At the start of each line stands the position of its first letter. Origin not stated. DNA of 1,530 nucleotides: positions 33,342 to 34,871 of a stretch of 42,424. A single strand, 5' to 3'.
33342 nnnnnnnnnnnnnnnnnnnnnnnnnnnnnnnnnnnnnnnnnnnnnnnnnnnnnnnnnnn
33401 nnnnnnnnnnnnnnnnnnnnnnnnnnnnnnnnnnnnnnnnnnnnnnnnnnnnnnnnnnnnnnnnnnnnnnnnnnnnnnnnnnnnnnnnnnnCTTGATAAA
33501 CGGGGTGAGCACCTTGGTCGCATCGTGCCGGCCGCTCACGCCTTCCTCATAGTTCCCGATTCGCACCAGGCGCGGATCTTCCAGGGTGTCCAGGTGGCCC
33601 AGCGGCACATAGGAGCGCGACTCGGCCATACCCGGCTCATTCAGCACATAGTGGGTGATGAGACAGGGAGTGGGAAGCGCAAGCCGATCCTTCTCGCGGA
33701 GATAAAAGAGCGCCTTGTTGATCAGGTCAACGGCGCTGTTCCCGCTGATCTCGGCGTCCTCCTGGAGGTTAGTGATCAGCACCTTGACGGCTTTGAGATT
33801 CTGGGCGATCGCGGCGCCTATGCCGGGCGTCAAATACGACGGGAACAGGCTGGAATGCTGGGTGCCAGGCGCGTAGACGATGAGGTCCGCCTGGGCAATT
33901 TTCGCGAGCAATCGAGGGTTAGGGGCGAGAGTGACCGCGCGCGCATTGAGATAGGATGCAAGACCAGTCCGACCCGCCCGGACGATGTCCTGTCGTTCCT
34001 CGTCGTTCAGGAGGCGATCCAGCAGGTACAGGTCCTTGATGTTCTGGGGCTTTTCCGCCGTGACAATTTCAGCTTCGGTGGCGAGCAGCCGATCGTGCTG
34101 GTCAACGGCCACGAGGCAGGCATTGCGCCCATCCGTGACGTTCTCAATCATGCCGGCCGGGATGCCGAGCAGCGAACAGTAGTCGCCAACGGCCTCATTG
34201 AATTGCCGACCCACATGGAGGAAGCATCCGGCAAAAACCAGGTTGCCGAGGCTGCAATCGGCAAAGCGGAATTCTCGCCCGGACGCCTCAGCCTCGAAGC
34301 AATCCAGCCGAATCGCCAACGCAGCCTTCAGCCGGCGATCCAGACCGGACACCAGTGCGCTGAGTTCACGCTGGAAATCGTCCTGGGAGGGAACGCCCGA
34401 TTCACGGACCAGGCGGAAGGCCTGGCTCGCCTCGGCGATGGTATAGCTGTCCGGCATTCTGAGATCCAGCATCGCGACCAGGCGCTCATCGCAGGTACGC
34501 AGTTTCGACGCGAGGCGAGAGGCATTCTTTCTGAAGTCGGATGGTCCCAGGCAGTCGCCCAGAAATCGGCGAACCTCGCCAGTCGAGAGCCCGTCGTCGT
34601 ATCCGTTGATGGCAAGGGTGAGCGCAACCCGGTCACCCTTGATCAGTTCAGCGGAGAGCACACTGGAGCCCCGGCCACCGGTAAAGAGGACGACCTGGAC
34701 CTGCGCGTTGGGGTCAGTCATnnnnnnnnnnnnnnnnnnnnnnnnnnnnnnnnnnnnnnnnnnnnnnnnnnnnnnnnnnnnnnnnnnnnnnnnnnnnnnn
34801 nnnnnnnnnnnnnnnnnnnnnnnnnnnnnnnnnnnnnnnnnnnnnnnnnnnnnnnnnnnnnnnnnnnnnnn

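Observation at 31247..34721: CofD/YvcK-like domain fused to a GT-A domain, translationally coupled to a HAD hydrolase and a nucleotidyltransferase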

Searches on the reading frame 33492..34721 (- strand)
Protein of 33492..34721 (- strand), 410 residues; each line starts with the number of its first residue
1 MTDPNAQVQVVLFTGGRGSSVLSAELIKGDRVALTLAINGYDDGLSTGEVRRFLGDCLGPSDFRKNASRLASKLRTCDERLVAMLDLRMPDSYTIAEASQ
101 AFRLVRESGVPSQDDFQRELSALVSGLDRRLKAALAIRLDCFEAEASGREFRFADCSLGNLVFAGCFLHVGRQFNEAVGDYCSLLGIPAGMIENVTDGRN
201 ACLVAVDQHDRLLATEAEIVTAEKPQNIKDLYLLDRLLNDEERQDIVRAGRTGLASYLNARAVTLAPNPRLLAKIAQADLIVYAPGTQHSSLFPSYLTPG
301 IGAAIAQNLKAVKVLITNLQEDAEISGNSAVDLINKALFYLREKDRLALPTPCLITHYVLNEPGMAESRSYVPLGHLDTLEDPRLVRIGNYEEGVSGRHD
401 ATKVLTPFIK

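Call 57: search_protein_representatives(protein=window:33492-34721:-)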
Query: 410 residues. Proteins with E-value up to 0.001 (for the whole library): 1425; up to 1e-10: 782; up to 1e-30: 297. The best 150 are listed.
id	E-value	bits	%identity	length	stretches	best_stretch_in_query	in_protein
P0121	4.5e-146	503.2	60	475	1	12-409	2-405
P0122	4.4e-141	486.8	59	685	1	6-409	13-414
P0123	6.3e-138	476.4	56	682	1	6-409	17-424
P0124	9.1e-135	466.0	54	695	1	3-409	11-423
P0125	2.2e-131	454.8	58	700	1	10-409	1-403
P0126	3.1e-122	424.7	51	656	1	9-409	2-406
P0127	1.4e-114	399.6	50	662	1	2-409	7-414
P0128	2.3e-114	398.8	54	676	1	7-409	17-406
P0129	6.6e-114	397.3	52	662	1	7-409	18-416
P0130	6.0e-111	387.6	55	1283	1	4-409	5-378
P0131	8.4e-111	387.1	52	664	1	8-409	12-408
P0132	1.3e-106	373.3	60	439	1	7-352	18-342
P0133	1.0e-103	363.7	50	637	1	7-409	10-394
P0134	1.9e-100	353.0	57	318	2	137-344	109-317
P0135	2.6e-94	332.8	57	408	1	138-408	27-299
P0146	1.3e-65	238.4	36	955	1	7-408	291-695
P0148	7.5e-64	232.5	52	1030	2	183-375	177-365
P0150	3.4e-63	230.4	35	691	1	7-401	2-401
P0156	5.3e-60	219.9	34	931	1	6-405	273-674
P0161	7.5e-59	216.1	35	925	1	7-365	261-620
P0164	3.3e-58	214.0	37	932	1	7-400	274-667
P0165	4.2e-58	213.6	38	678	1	7-372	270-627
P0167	1.4e-57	211.9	40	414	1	9-374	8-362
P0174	6.7e-57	209.6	34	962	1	6-405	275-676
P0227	5.0e-50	187.0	32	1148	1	6-405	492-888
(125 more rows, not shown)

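Call 58: search_protein_families(library=pfam, proteins=[P0146, P0156, P0161, P0164, P0174, P0165, P0227, P0130, P0148, P0167], max_evalue=0.001)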
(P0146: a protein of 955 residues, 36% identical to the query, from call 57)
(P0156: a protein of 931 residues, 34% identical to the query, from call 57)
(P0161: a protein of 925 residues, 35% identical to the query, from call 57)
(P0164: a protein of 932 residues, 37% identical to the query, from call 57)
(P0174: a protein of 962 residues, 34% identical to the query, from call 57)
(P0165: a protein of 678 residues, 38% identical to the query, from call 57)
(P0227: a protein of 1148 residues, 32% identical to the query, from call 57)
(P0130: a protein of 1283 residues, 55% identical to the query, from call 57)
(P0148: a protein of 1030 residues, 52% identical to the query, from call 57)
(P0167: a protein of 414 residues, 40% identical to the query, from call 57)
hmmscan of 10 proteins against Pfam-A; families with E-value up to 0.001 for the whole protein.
P0146 (955 aa): 5 families
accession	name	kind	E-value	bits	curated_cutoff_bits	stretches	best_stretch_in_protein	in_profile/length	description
PF01933.23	CofD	-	5.1e-31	108.4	30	1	294-640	1-250/290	2-phospho-L-lactate transferase CofD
PF00535.33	Glycos_transf_2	-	1.4e-20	74.3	23.3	1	715-840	1-126/168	Glycosyl transferase family 2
PF12804.13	NTP_transf_3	-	6.3e-17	62.7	27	1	41-161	5-119/160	MobA-like NTP transferase domain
PF00483.29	NTP_transferase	-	1.8e-07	31.4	21.2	1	42-219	7-189/245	Nucleotidyl transferase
PF01128.25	IspD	-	1.9e-05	25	27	1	37-164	3-129/221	2-C-methyl-D-erythritol 4-phosphate cytidylyltransferase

P0156 (931 aa): 5 families
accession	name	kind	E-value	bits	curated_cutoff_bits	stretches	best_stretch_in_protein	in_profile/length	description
PF01933.23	CofD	-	8.5e-27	94.5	30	1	277-610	1-240/290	2-phospho-L-lactate transferase CofD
PF00535.33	Glycos_transf_2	-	1.3e-22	80.9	23.3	1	697-822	1-125/168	Glycosyl transferase family 2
PF12804.13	NTP_transf_3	-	1.3e-15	58.3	27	1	26-175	1-146/160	MobA-like NTP transferase domain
PF00483.29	NTP_transferase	-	1e-11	45.3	21.2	1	27-149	3-133/245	Nucleotidyl transferase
PF01128.25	IspD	-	3.8e-09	37.1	27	1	25-120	2-95/221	2-C-methyl-D-erythritol 4-phosphate cytidylyltransferase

P0161 (925 aa): 6 families
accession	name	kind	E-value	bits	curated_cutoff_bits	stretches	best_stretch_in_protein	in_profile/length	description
PF01933.23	CofD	-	1.1e-23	84.3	30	1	264-599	1-242/290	2-phospho-L-lactate transferase CofD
PF00535.33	Glycos_transf_2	-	1e-22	81.3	23.3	1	687-815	1-128/168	Glycosyl transferase family 2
PF12804.13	NTP_transf_3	-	2.5e-15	57.5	27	1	11-139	1-123/160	MobA-like NTP transferase domain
PF00483.29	NTP_transferase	-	1.1e-09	38.7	21.2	1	12-158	3-158/245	Nucleotidyl transferase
PF01128.25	IspD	-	4e-06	27.2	27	1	11-70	3-63/221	2-C-methyl-D-erythritol 4-phosphate cytidylyltransferase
PF10111.15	Glyco_tranf_2_2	-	0.00045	20.2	27.3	0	687-782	1-97/276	Glycosyltransferase like family 2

P0164 (932 aa): 5 families
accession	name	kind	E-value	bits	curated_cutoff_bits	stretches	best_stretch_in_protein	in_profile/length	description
PF01933.23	CofD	-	3.3e-24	86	30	1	277-609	1-240/290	2-phospho-L-lactate transferase CofD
PF00535.33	Glycos_transf_2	-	7.9e-18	65.4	23.3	1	695-836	1-146/168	Glycosyl transferase family 2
PF12804.13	NTP_transf_3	-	5.2e-12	46.7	27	1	26-146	2-116/160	MobA-like NTP transferase domain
PF01128.25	IspD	-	1.5e-05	25.3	27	1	25-80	3-60/221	2-C-methyl-D-erythritol 4-phosphate cytidylyltransferase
PF00483.29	NTP_transferase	-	2.1e-05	24.6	21.2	1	25-151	2-135/245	Nucleotidyl transferase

P0174 (962 aa): 5 families
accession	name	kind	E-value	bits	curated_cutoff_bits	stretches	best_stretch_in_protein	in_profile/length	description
PF01933.23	CofD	-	3.3e-26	92.6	30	1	279-600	1-228/290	2-phospho-L-lactate transferase CofD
PF00535.33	Glycos_transf_2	-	8.7e-25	88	23.3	1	699-817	1-119/168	Glycosyl transferase family 2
PF12804.13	NTP_transf_3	-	3.5e-13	50.5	27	1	24-136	1-109/160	MobA-like NTP transferase domain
PF01128.25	IspD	-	6.8e-09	36.2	27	1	24-149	3-129/221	2-C-methyl-D-erythritol 4-phosphate cytidylyltransferase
PF13641.12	Glyco_tranf_2_3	-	1.8e-05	25.3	27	0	697-809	2-119/230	Glycosyltransferase like family 2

P0165 (678 aa): 4 families
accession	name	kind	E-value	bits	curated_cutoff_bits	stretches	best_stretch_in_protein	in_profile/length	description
PF01933.23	CofD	-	2.1e-26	93.2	30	1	273-592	1-237/290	2-phospho-L-lactate transferase CofD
PF12804.13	NTP_transf_3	-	7.4e-13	49.4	27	1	25-154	1-123/160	MobA-like NTP transferase domain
PF00483.29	NTP_transferase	-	5.4e-08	33.1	21.2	1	25-145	2-128/245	Nucleotidyl transferase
PF01128.25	IspD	-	3.9e-06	27.2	27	1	25-85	3-65/221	2-C-methyl-D-erythritol 4-phosphate cytidylyltransferase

P0227 (1148 aa): 10 families
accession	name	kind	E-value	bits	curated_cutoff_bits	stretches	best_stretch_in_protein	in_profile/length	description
PF13419.12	HAD_2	-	5.1e-39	134.7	23.8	1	11-190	1-178/178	Haloacid dehalogenase-like hydrolase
PF00702.32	Hydrolase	-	7.9e-35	121.4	26.4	1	9-183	2-190/191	haloacid dehalogenase-like hydrolase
PF01933.23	CofD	-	1.3e-34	120.2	30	1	496-873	1-273/290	2-phospho-L-lactate transferase CofD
PF00535.33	Glycos_transf_2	-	2.8e-33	115.6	23.3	1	911-1033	1-123/168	Glycosyl transferase family 2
PF12804.13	NTP_transf_3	-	2.4e-16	60.7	27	1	248-359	1-106/160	MobA-like NTP transferase domain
PF00483.29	NTP_transferase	-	2.4e-11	44.1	21.2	1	248-383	2-142/245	Nucleotidyl transferase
PF10111.15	Glyco_tranf_2_2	-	1.3e-07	31.9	27.3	1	912-1011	2-104/276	Glycosyltransferase like family 2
PF13641.12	Glyco_tranf_2_3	-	1.4e-07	32.2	27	1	910-1013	3-111/230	Glycosyltransferase like family 2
PF01128.25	IspD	-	5.2e-06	26.8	27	1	248-308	3-65/221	2-C-methyl-D-erythritol 4-phosphate cytidylyltransferase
PF13242.12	Hydrolase_like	-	0.00011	22.5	22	1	146-209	3-72/75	HAD-hyrolase-like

P0130 (1283 aa): 1 family
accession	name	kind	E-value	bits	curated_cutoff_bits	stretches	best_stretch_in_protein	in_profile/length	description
PF01933.23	CofD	-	4.3e-20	72.5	30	1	11-331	1-252/290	2-phospho-L-lactate transferase CofD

P0148 (1030 aa): 1 family
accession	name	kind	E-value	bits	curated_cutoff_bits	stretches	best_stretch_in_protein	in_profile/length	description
PF01933.23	CofD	-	3.3e-12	46.6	30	1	250-352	158-251/290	2-phospho-L-lactate transferase CofD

P0167 (414 aa): 1 family
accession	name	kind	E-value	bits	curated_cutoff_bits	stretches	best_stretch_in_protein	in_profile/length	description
PF01933.23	CofD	-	3.1e-27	95.9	30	1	9-350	1-251/290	2-phospho-L-lactate transferase CofD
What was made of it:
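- Closest known: IPCT/DIPPS-type logic for building phosphodiesters. Same: The same trio of activities (NTase, NMP-releasing transferase, phosphatase), including NTase::transferase fusions (call 58).
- The domain is fused to metabolic enzymes (NTase, HAD) in single polypeptides (call 58).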

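Call 66: find_related_loci(query=A3, collection=metagenome_contigs, flank=10000)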
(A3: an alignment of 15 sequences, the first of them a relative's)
Query A3 (691 aa) in metagenome_contigs; peptide patterns used: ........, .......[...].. (x = any residue, [..] = any of these).
600 stretches matched a pattern (row limit reached: there are more); 537 encode a relative of the query (tblastn E <= 1e-3); the best 80 are kept; 80 distinct loci.
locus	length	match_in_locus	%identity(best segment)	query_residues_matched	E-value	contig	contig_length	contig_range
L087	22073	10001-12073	100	1-691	0e+0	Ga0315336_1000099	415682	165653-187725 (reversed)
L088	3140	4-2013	54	2-669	0e+0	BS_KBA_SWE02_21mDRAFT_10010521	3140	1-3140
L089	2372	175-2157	54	2-665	0e+0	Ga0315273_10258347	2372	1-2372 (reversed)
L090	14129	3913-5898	53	1-663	0e+0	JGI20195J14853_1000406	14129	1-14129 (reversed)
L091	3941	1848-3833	55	1-663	0e+0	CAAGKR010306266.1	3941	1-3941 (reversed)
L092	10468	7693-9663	57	1-662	0e+0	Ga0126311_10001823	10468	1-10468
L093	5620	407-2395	53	2-664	0e+0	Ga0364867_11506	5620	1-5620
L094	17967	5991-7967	51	3-662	0e+0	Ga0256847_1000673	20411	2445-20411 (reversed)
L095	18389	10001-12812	53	2-664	0e+0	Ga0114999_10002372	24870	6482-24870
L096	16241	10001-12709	46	2-664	0e+0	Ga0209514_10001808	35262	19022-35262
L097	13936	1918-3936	45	2-690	0e+0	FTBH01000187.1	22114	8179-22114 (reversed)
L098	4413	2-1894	47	26-660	0e+0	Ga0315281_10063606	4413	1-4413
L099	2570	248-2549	44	2-678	0e+0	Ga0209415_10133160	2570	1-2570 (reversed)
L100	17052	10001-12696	46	3-664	0e+0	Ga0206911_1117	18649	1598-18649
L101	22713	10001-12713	44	2-685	0e+0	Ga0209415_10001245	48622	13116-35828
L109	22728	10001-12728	46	2-664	8e-180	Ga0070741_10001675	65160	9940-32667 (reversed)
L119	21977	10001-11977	45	2-663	3e-177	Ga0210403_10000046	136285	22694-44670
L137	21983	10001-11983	43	1-663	6e-173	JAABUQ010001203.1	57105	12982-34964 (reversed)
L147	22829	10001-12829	46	2-664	3e-176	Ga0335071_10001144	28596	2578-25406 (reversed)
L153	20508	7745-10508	44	2-663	9e-169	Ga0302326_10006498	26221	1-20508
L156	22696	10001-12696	43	3-664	4e-166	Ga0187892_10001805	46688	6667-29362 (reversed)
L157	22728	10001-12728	44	2-667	4e-165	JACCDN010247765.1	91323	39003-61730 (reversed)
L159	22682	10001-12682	40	2-668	5e-163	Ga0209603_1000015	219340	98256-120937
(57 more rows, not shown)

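Call 69: search_protein_families(library=pfam, proteins=[L109:12584-14236:+, L137:12019-13659:-, L156:12654-14498:+, L157:13069-14796:+, L159:12730-14319:-, L147:13692-15374:+, L153:11449-13014:+, L119:12765-14621:+, L087:15928-17379:-, L101:15843-17462:+], max_evalue=0.01)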
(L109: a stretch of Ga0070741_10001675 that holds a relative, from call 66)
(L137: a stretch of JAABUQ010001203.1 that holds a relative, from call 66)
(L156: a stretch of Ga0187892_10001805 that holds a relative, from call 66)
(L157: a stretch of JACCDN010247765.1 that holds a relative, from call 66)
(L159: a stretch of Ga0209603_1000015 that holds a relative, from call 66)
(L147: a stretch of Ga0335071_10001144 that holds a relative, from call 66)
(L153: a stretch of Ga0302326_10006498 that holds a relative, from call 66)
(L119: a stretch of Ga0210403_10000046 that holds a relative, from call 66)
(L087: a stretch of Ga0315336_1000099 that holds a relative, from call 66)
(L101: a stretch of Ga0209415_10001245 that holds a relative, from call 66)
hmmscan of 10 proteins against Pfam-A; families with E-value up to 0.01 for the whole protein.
L109:12584-14236:+ (551 aa): 1 family
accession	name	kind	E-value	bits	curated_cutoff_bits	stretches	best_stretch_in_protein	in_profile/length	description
PF02366.24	PMT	-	0.00098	19.2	22.7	1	126-247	64-186/245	Dolichyl-phosphate-mannose-protein mannosyltransferase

L137:12019-13659:- (547 aa): 2 families
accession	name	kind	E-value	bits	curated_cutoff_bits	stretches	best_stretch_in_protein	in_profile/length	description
PF13231.12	PMT_2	-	9.8e-06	26.3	26.1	1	98-246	11-155/160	Dolichyl-phosphate-mannose-protein mannosyltransferase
PF11654.13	NCE101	-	0.0091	16.1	24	0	163-190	8-33/45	Non-classical export protein 1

L156:12654-14498:+ (615 aa): 0 families

L157:13069-14796:+ (576 aa): 1 family
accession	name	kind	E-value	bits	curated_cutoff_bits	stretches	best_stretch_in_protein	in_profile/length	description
PF20604.3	DUF6798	-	0.0007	19.7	26.9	1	473-497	37-61/61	Domain of unknown function (DUF6798)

L159:12730-14319:- (530 aa): 0 families

L147:13692-15374:+ (561 aa): 1 family
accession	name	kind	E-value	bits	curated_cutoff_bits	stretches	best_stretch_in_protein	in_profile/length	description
PF13231.12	PMT_2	-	3.6e-05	24.5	26.1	1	128-266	22-157/160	Dolichyl-phosphate-mannose-protein mannosyltransferase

L153:11449-13014:+ (522 aa): 2 families
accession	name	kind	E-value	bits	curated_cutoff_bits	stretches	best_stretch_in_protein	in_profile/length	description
PF02366.24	PMT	-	0.00017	21.7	22.7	1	97-217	87-212/245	Dolichyl-phosphate-mannose-protein mannosyltransferase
PF13231.12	PMT_2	-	0.0011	19.6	26.1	1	74-224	3-152/160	Dolichyl-phosphate-mannose-protein mannosyltransferase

L119:12765-14621:+ (619 aa): 1 family
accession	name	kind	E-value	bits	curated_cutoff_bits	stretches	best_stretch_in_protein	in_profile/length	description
PF13231.12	PMT_2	-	1.2e-07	32.5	26.1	1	161-317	3-159/160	Dolichyl-phosphate-mannose-protein mannosyltransferase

L087:15928-17379:- (484 aa): 0 families

L101:15843-17462:+ (540 aa): 0 families
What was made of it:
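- Assignment of many neighbouring membrane proteins to GT-C rests on weak PMT or PMT_2 hits (call 69).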

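Call 76: find_homologous_proteins(query=P0150, max_evalue=1e-20)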
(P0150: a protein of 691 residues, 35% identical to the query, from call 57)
Query P0150 (691 aa): 954 proteins with E <= 1e-20 among 8000 candidates; the best 120 are listed.
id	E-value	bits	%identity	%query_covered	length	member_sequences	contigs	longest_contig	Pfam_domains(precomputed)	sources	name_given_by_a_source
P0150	0.0e+0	1561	100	100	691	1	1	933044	PF00535.33,PF01933.24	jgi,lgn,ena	-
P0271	3.5e-243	827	58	96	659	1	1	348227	PF00535.33,PF01933.24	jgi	-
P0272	5.1e-243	826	58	96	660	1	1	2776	PF00535.33,PF01933.24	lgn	-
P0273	4.4e-241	820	57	96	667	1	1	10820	PF00535.33,PF01933.24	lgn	-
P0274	3.2e-240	817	57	96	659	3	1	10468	PF00535.33,PF01933.24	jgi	-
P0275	2.2e-239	814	56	96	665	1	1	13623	PF00535.33,PF01933.24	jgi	jgi:2-phospho-L-lactate transferase/gluconeogenesis factor (CofD/UPF0052 family)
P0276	2.7e-239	814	55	96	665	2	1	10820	PF00535.33,PF01933.24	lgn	-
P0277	3.1e-238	811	55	96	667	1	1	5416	PF00535.33,PF01933.24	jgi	jgi:2-phospho-L-lactate transferase/gluconeogenesis factor (CofD/UPF0052 family)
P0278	3.4e-238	810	57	95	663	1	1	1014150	PF00535.33,PF01933.24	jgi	jgi:2-phospho-L-lactate transferase/gluconeogenesis factor (CofD/UPF0052 family)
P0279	1.0e-236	806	54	96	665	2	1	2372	PF10111.15,PF00535.33,PF01933.24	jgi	-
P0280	6.0e-236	803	54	96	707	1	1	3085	PF00535.33,PF01933.24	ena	-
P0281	1.4e-234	799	55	96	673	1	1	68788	PF13641.13,PF00535.33,PF01933.24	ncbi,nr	ncbi:MAG: YvcK family protein [Magnetococcales bacterium]|nr:YvcK family protein [Magnetococcales ba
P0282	1.7e-234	798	54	97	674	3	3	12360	PF00535.33,PF01933.24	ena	-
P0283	1.2e-233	795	53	96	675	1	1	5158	PF00535.33,PF01933.24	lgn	-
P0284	2.0e-232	791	54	97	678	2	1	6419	PF00535.33,PF01933.24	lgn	-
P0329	2.8e-187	642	47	95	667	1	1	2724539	PF10111.15,PF13641.13,PF00535.33,PF01933.24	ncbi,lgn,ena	-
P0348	5.9e-184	631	46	96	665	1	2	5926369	PF00535.33,PF01933.24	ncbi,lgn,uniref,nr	ncbi:2-phospho-L-lactate transferase CofD family protein [Synoicihabitans lomoniglobus]|uniref:2-pho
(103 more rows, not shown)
